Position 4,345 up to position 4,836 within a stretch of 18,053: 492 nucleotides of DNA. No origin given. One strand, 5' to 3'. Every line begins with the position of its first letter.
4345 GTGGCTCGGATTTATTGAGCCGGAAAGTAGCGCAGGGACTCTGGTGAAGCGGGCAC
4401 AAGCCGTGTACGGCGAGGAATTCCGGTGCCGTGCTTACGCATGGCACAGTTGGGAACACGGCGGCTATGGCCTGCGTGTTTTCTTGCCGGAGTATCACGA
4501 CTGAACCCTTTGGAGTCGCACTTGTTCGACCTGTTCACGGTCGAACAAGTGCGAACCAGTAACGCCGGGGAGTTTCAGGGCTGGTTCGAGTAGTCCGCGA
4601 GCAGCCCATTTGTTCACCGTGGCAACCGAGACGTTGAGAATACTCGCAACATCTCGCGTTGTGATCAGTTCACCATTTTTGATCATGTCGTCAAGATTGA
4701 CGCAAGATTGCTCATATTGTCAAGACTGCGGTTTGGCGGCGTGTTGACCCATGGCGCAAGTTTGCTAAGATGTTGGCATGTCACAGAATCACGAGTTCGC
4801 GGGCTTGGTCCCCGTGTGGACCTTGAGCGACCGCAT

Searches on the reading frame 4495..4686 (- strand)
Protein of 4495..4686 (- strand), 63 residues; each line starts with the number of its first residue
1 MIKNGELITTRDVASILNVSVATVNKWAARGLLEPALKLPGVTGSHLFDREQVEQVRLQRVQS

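Call 8: search_protein_families(library=pfam, proteins=[window:4495-4686:-], max_evalue=0.01)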
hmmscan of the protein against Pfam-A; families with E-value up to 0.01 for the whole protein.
window:4495-4686:- (63 aa): 7 families
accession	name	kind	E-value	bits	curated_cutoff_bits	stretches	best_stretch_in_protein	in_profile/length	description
PF12728.13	HTH_17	-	1.9e-08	34.9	27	1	7-55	1-45/51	Helix-turn-helix domain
PF13411.12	MerR_1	-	1.2e-05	25.8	21.6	1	9-58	2-48/69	MerR HTH family regulatory protein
PF08281.18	Sigma70_r4_2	-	0.00043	20.3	25.7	1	9-32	28-51/54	Sigma-70, region 4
PF00376.29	MerR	-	0.00066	19.9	28.2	1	9-37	1-29/38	MerR family regulatory protein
PF13338.12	AbiEi_4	-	0.0013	19.3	25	1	4-34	10-39/49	Transcriptional regulator, AbiEi antitoxin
PF13384.12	HTH_23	-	0.003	17.8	24.6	1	8-30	18-40/50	Homeodomain-like domain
PF10668.15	Phage_terminase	-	0.003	17.6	22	1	9-30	24-45/67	Phage terminase small subunit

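Call 70: search_protein_families(library=phrogs, proteins=[window:4495-4683:-], max_evalue=0.001)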
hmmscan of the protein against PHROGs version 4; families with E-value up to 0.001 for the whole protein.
window:4495-4683:- (62 aa): 5 families
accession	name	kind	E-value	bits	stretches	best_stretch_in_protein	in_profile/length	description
phrog_2474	-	transcription regulation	1.7e-07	32.2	1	5-52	47-92/118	MerR-like transcriptional regulator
phrog_66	-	integration and excision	3.5e-07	31.2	1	4-55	91-139/412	excisionase and transcriptional regulator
phrog_57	-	head and packaging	3.1e-05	24.9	1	2-59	8-62/199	terminase small subunit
phrog_2907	-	integration and excision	4.6e-05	24.8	1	3-50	3-51/117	excisionase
phrog_8013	-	unknown function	0.00093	20.2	1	7-36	177-206/231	-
